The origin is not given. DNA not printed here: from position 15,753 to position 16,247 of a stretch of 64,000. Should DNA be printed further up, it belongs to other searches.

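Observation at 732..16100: Unrecognised three-copy small-protein family (MLC N-terminus, tandem helix-strand repeats) around a redox gene cluster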

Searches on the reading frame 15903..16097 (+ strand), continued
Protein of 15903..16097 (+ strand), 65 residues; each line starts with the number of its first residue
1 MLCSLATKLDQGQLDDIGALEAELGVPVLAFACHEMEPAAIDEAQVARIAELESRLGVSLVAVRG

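Call 25: search_protein_families(library=pfam, proteins=[P0059, P0104, P0105, P0128, P0144, P0146, P0073, P0139, P0091, P0129], max_evalue=1)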
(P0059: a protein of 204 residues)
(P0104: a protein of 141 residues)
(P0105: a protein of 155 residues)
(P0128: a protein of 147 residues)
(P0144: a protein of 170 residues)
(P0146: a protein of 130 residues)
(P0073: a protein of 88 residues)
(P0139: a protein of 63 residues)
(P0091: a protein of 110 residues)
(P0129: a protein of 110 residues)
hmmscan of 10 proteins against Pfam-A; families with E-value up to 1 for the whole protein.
P0059 (204 aa): 5 families
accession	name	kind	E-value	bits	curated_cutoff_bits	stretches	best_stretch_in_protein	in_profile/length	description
PF00126.33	HTH_1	-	2.8e-07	30.8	26.6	1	179-195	31-47/60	Bacterial regulatory helix-turn-helix protein, lysR family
PF15219.11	TEX12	-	0.0022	18.7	27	1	111-136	25-50/85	Testis-expressed 12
PF25443.1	ANG-1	-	0.22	12.2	28.5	1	83-126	35-78/105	ANG-1-like domain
PF25078.1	DUF7801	-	0.38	11.4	33.2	0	174-198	89-113/155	Domain of unknown function (DUF7801)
PF25764.1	KIF21A_4th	-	0.42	10.7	33.1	0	115-191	68-146/183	KIF21A-like domain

P0104 (141 aa): 3 families
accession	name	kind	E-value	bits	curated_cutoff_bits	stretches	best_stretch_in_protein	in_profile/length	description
PF00126.33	HTH_1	-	0.002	18.5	26.6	0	17-32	32-47/60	Bacterial regulatory helix-turn-helix protein, lysR family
PF08656.15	DASH_Dad3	-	0.026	15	23.1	1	39-94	4-55/76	DASH complex subunit Dad3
PF07160.18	SKA1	-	0.077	13.2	29.6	1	16-61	46-91/243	Spindle and kinetochore-associated protein 1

P0105 (155 aa): 1 family
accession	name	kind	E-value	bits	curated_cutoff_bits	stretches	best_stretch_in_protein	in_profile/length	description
PF15177.11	IL28A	-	0.034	14.4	27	1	22-109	32-117/157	Interleukin-28A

P0128 (147 aa): 0 families

P0144 (170 aa): 6 families
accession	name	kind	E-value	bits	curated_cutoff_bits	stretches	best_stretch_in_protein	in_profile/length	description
PF00126.33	HTH_1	-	0.00032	21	26.6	1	17-44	32-57/60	Bacterial regulatory helix-turn-helix protein, lysR family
PF08656.15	DASH_Dad3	-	0.053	14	23.1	1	70-94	31-55/76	DASH complex subunit Dad3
PF16808.10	PKcGMP_CC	-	0.06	13.4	35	1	14-29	5-20/35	Coiled-coil N-terminus of cGMP-dependent protein kinase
PF01261.30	AP_endonuc_2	-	0.13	12.4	31.1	1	24-126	5-109/249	Xylose isomerase-like TIM barrel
PF00248.27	Aldo_ket_red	-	0.18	11.3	24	1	10-67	145-192/291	Aldo/keto reductase family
PF21320.3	HTH_65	-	0.22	12.1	24.1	1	4-50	26-73/75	Rv2258c-like winged HTH domain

P0146 (130 aa): 3 families
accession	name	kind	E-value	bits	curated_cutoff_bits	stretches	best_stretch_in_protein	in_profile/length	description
PF00126.33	HTH_1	-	0.093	13.1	26.6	0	48-64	32-48/60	Bacterial regulatory helix-turn-helix protein, lysR family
PF00248.27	Aldo_ket_red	-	0.2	11.1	24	1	73-125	138-190/291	Aldo/keto reductase family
PF23254.1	KH_PARP14_8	-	0.23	11.8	27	0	31-68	3-39/66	PARP14-like, eighth type I KH domain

P0073 (88 aa): 3 families
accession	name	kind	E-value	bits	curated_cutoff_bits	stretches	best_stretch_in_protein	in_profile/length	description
PF00126.33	HTH_1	-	0.042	14.2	26.6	0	16-34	33-51/60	Bacterial regulatory helix-turn-helix protein, lysR family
PF19443.4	DAHL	-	0.056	13.6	38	1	16-64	119-165/221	DAHL domain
PF14357.11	DUF4404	-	0.059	14.5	27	1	34-75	16-58/83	Domain of unknown function (DUF4404)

P0139 (63 aa): 0 families

P0091 (110 aa): 4 families
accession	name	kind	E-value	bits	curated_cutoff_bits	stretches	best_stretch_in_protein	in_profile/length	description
PF00441.29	Acyl-CoA_dh_1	-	1.1e-11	45.6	22.4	1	1-40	107-146/150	Acyl-CoA dehydrogenase, C-terminal domain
PF08028.16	Acyl-CoA_dh_2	-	0.014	16.1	22.7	1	1-32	102-133/134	Acyl-CoA dehydrogenase, C-terminal domain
PF00126.33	HTH_1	-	0.019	15.4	26.6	0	64-83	36-55/60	Bacterial regulatory helix-turn-helix protein, lysR family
PF00410.24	Ribosomal_S8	-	0.14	12.6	24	1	4-50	36-77/126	Ribosomal protein S8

P0129 (110 aa): 3 families
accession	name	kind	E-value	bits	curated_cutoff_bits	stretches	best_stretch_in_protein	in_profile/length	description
PF00171.27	Aldedh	-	1.3e-07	31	23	1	8-55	41-88/461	Aldehyde dehydrogenase family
PF00126.33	HTH_1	-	0.006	17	26.6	0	93-107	33-47/60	Bacterial regulatory helix-turn-helix protein, lysR family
PF12051.14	DUF3533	-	0.054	12.9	27.6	1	9-85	123-196/380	Protein of unknown function (DUF3533)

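Call 26: search_protein_families(library=ncbifam, proteins=[P0059, P0104, P0105, P0128, P0144, P0146, P0073, P0139, P0054, P0063], max_evalue=1)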
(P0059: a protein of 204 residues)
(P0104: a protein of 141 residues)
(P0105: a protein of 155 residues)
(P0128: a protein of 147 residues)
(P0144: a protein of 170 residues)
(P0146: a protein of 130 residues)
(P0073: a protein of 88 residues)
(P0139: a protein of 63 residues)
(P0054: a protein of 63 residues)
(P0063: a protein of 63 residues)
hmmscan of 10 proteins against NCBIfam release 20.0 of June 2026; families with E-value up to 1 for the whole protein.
P0059 (204 aa): 4 families
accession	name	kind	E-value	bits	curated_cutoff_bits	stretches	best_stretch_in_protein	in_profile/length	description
NF006306.0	PRK08506.1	equivalog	0.012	14.3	596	1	4-75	248-319/472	replicative DNA helicase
NF041489.1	sigO_reg_RsoA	equivalog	0.021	14.9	100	1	106-135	29-58/77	sigma-O factor regulator RsoA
TIGR00313.1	cobQ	equivalog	0.039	12.8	309.9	1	52-119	242-310/477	cobyric acid synthase CobQ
TIGR02008.1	fdx_plant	subfamily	0.13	12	81.15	0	108-133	58-83/97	ferredoxin [2Fe-2S]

P0104 (141 aa): 1 family
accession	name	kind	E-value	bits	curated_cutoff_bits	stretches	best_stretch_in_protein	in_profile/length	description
NF033474.1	DivGenRetAVD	equivalog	0.039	14.3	80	0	6-61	44-99/104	diversity-generating retroelement protein Avd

P0105 (155 aa): 0 families

P0128 (147 aa): 0 families

P0144 (170 aa): 1 family
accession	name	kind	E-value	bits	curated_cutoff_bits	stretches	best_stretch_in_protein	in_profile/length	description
NF000989.0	PRK00103.2-3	equivalog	0.15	12.1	169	1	112-149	14-51/160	23S rRNA (pseudouridine(1915)-N(3))-methyltransferase RlmH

P0146 (130 aa): 0 families

P0073 (88 aa): 1 family
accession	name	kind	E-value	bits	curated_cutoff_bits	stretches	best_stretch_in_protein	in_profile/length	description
NF008504.0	PRK11414.1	equivalog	0.17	11.5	225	1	12-53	80-121/221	GntR family transcriptional regulator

P0139 (63 aa): 0 families

P0054 (63 aa): 2 families
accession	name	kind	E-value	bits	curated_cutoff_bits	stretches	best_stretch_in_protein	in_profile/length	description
NF050045.1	rSAM_RiPP_KGR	equivalog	0.037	14.1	50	0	11-41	3-33/47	KGR family RaS-RiPP peptide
NF053729.1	c-di-GMP_motif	domain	0.076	12.8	38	0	42-61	18-37/53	cyclic di-GMP-binding domain-containing protein, MshE-related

P0063 (63 aa): 1 family
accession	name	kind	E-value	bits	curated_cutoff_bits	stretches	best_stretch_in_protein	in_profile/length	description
NF041791.1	anti-phage_ZorE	equivalog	0.12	11.2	600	1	10-39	224-253/358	type II Zorya anti-phage system protein ZorE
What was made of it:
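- One insignificant NCBIfam hit to an rSAM RiPP model (E = 0.037, call 26).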

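Call 28: find_encoding_contigs(protein=P0104, flank=8000, max_places=4)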
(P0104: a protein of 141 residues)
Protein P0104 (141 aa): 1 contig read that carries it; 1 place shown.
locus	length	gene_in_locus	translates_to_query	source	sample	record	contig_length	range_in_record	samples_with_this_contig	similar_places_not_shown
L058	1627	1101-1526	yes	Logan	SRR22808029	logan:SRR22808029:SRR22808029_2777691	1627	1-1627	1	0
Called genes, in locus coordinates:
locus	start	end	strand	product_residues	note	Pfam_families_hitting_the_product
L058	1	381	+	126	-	?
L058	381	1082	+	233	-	PF28410:Diphthami_syn_2_C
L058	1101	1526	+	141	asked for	-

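Call 29: find_encoding_contigs(protein=P0054, flank=8000, max_places=4)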
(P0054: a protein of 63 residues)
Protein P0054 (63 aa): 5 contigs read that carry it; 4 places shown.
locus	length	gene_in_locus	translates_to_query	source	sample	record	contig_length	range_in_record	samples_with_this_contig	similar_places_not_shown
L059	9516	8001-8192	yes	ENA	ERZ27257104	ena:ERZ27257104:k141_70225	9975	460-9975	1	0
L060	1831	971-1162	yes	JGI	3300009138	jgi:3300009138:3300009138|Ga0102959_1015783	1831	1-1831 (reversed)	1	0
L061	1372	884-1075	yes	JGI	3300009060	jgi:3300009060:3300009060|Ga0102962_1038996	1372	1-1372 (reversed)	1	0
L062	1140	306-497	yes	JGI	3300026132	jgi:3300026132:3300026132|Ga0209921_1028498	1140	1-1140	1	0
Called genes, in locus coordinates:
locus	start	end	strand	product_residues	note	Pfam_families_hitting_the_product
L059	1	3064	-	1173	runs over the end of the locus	PF05567:T4P_PilY1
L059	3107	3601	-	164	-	PF14341:PilX_N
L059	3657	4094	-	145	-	PF07963:N_methyl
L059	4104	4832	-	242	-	PF07963:N_methyl (weak)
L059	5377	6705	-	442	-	PF00400:WD40 (faint), PF01731:Arylesterase (faint), PF02239:Cytochrom_D1 (faint), PF03088:Str_synth (faint), PF25174:Beta-prop_THOC3 (faint), PF01436:NHL (faint), PF07676:PD40 (faint), PF10282:Lactonase (weak)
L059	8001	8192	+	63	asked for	-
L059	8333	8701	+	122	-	-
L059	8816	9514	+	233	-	?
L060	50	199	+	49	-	-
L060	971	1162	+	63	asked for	-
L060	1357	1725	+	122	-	-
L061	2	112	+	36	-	?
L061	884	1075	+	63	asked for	-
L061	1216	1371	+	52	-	?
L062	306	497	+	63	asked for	-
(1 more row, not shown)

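Call 36: find_encoding_contigs(protein=P0001, flank=5000, max_places=3)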
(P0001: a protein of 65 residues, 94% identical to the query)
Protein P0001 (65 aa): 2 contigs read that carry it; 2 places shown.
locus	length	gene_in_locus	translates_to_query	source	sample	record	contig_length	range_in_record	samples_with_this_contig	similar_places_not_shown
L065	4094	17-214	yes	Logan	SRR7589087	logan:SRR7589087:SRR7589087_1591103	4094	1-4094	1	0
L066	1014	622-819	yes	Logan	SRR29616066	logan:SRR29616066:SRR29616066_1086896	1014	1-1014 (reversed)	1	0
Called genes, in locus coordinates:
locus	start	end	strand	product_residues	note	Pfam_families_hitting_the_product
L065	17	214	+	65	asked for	-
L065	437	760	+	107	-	-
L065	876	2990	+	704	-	PF03063:Prismane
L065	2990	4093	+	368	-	?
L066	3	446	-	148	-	?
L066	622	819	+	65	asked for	-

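Call 42: search_protein_families(library=pfam, alignment_id=A4, max_evalue=0.00001)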
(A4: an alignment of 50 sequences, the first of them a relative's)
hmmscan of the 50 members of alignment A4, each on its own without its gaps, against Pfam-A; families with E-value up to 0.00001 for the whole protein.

A. member 1, L007:735-1439:- (235 aa): 1 family
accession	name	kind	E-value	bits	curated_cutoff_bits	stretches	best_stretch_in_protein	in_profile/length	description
PF08901.16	DUF1847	-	7.1e-57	191.8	25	1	55-197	14-157/157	Protein of unknown function (DUF1847)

B. families by the number of members that match (of 50 scanned): 35 families (the first 25 are shown)
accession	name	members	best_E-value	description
PF00384.28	Molybdopterin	15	1.1e-39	Molybdopterin oxidoreductase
PF04879.21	Molybdop_Fe4S4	15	1.3e-14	Molybdopterin oxidoreductase Fe4S4 domain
PF00037.32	Fer4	15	2.5e-09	4Fe-4S binding domain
PF10588.14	NADH-G_4Fe-4S_3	14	2.2e-10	NADH-ubiquinone oxidoreductase-G iron-sulfur binding region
PF12838.12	Fer4_7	14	5.3e-09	4Fe-4S dicluster domain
PF13183.11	Fer4_8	14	3.8e-08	4Fe-4S dicluster domain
PF13237.11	Fer4_10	14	9.1e-08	4Fe-4S dicluster domain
PF13187.11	Fer4_9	14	2.2e-07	4Fe-4S dicluster domain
PF13510.11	Fer2_4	13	2.8e-18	2Fe-2S iron-sulfur cluster binding domain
PF00196.25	GerE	4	2.9e-14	Bacterial regulatory proteins, luxR family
PF02915.23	Rubrerythrin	3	9.4e-31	Rubrerythrin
PF08220.18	HTH_DeoR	3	1.3e-15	DeoR-like helix-turn-helix domain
PF21349.2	RUBY_RBDX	3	4.8e-13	Rubrerythrin, rubredoxin-like domain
PF00210.30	Ferritin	3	1.5e-08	Ferritin-like domain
PF13561.12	adh_short_C2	2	2e-62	Enoyl-(Acyl carrier protein) reductase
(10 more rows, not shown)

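Call 43: search_protein_families(library=pfam, alignment_id=A5, max_evalue=0.00001)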
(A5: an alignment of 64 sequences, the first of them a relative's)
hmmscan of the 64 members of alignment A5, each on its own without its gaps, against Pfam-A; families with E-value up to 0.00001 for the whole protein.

A. member 1, L007:1974-2294:+ (107 aa): 0 families

B. families by the number of members that match (of 64 scanned): 39 families (the first 25 are shown)
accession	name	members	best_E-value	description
PF03063.25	Prismane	8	1.6e-161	Prismane/CO dehydrogenase family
PF00440.29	TetR_N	6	2.6e-13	Bacterial regulatory proteins, tetR family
PF02909.22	TetR_C_1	5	2.3e-10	Tetracyclin repressor-like, C-terminal domain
PF18845.6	baeRF_family3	3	3.7e-39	Bacterial archaeo-eukaryotic release factor family 3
PF18849.6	baeRF_family7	3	1e-32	Bacterial archaeo-eukaryotic release factor family 7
PF18848.6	baeRF_family6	3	4.8e-23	Bacterial archaeo-eukaryotic release factor family 6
PF18855.6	baeRF_family11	3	2.1e-15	Bacterial archaeo-eukaryotic release factor family 11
PF18851.6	baeRF_family8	3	3.6e-14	Bacterial archaeo-eukaryotic release factor family 8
PF01475.25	FUR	3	1.2e-13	Ferric uptake regulator family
PF01625.27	PMSR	2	1.9e-59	Peptide methionine sulfoxide reductase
PF01641.26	SelR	2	7.4e-49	SelR domain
PF01257.25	2Fe-2S_thioredx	2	3.9e-45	Thioredoxin-like [2Fe-2S] ferredoxin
PF02915.23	Rubrerythrin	2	4.3e-28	Rubrerythrin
PF21349.2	RUBY_RBDX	2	2.4e-12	Rubrerythrin, rubredoxin-like domain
PF00210.30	Ferritin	2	4.5e-10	Ferritin-like domain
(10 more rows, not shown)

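Call 56: search_protein_families(library=pfam, proteins=[L007:1974-2294:+, L065:2990-4093:+, L009:7334-7858:+, L016:9263-9682:+], max_evalue=0.01)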
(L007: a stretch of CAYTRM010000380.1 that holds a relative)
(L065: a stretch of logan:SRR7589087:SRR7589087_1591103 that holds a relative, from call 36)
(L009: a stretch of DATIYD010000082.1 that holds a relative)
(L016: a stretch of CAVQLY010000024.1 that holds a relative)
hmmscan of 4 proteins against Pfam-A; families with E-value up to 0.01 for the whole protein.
L007:1974-2294:+ (107 aa): 1 family
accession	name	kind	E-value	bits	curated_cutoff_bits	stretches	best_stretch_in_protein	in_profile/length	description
PF00403.32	HMA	-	0.00078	20.2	24.8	1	6-65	2-61/62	Heavy-metal-associated domain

L065:2990-4093:+ (368 aa): 1 family
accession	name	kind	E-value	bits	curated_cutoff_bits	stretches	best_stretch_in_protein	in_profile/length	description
PF18537.6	CODH_A_N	-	1.7e-24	86.1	32.2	1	21-109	1-82/83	Carbon monoxide dehydrogenase subunit alpha N-terminal domain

L009:7334-7858:+ (175 aa): 14 families
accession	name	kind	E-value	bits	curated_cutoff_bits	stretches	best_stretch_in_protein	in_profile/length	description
PF08220.18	HTH_DeoR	-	2e-15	56.7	21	1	121-173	1-53/57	DeoR-like helix-turn-helix domain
PF25213.1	HVO_A0261_N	-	4.2e-07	30.2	35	1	120-167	11-57/86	HVO_A0261 N-terminal domain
PF01022.26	HTH_5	-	9e-07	29.1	22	1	120-164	2-45/47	Bacterial regulatory protein, arsR family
PF08279.18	HTH_11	-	1.1e-06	28.8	25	1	121-162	1-43/55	HTH domain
PF00392.27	GntR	-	2e-05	24.6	27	1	134-171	23-61/64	Bacterial regulatory proteins, gntR family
PF06971.19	Put_DNA-bind_N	-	0.00012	22.5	27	1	124-155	15-48/49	Putative DNA-binding protein N-terminus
PF12728.13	HTH_17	-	0.00058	20.5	27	0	34-77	4-45/51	Helix-turn-helix domain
PF01047.28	MarR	-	0.0011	19.2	24.6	1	123-166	6-49/59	MarR family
PF01325.25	Fe_dep_repress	-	0.0014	19.2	26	1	125-163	13-51/60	Iron dependent repressor, N-terminal DNA binding domain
PF13384.12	HTH_23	-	0.002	18.3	24.6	1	120-164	5-47/50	Homeodomain-like domain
PF12840.13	HTH_20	-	0.0022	18.4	27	1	122-164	6-48/51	Helix-turn-helix domain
PF04703.18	FaeA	-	0.005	17.6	20.7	0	123-166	3-47/62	FaeA-like protein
PF13412.12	HTH_24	-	0.0062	16.5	21.9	0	124-163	7-46/48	Winged helix-turn-helix DNA-binding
PF09339.16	HTH_IclR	-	0.0064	16.7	22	1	123-166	6-50/52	IclR helix-turn-helix domain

L016:9263-9682:+ (140 aa): 0 families

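Call 57: find_encoding_contigs(protein=P0063, flank=7000, max_places=2)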
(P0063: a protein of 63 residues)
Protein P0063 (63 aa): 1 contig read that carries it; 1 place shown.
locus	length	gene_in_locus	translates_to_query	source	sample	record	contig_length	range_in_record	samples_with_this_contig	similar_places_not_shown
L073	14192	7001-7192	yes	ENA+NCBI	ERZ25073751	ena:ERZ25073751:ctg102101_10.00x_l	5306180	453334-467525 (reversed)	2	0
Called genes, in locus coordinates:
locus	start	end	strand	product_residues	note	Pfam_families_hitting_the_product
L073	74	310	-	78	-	-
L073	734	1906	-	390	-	PF00465:Fe-ADH, PF13685:Fe-ADH_2 (weak), PF25137:ADH_Fe_C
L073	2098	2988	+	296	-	PF06719:AraC_N, PF00165:HTH_AraC (weak), PF12833:HTH_18, PF00165:HTH_AraC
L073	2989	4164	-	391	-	PF03445:DUF294, PF10335:DUF294_C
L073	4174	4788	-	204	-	PF01810:LysE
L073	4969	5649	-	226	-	PF10056:DUF2293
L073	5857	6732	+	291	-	PF00196:GerE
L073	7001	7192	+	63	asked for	-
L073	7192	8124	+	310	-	PF02607:B12-binding_2, PF02310:B12-binding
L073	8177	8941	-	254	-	PF00977:His_biosynth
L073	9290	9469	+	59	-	-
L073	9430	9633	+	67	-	-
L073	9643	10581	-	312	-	PF00903:Glyoxalase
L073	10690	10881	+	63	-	-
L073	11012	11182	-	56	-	-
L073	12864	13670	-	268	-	PF13482:RNase_H_2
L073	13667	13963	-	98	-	PF09707:Cas_Cas2CT1978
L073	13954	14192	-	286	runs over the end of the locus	PF01867:Cas_Cas1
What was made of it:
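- A B12-binding protein translationally coupled in L073 (call 57).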

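Call 58: find_encoding_contigs(protein=P0181, flank=7000, max_places=2)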
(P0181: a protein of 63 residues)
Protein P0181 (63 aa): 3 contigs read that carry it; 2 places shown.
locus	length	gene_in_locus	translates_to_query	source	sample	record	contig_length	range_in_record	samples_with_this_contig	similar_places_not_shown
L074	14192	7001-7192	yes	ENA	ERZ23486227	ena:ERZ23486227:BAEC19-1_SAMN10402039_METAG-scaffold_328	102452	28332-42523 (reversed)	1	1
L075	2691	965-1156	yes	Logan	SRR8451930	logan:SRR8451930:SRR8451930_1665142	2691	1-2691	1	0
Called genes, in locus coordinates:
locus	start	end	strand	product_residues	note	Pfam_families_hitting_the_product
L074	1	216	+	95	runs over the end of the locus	-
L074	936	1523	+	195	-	-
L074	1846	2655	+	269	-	PF02535:Zip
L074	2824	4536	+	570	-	PF03924:CHASE, PF07536:HWE_HK (weak), PF07568:HisKA_2, PF02518:HATPase_c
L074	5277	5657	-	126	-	PF07883:Cupin_2, PF02311:AraC_binding (faint)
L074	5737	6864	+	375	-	PF08447:PAS_3, PF00990:GGDEF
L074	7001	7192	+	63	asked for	-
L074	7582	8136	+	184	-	-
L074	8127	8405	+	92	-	-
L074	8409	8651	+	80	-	PF21742:DUF6868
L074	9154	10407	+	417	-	PF27126:NmeDI_C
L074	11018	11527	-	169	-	PF14512:TM1586_NiRdase (faint), PF00881:Nitroreductase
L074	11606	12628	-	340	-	PF18152:DAHP_snth_FXD, PF00793:DAHP_synth_1, PF03102:NeuB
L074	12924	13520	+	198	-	PF13399:LytR_C (weak)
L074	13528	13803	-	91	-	PF02617:ClpS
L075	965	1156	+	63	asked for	-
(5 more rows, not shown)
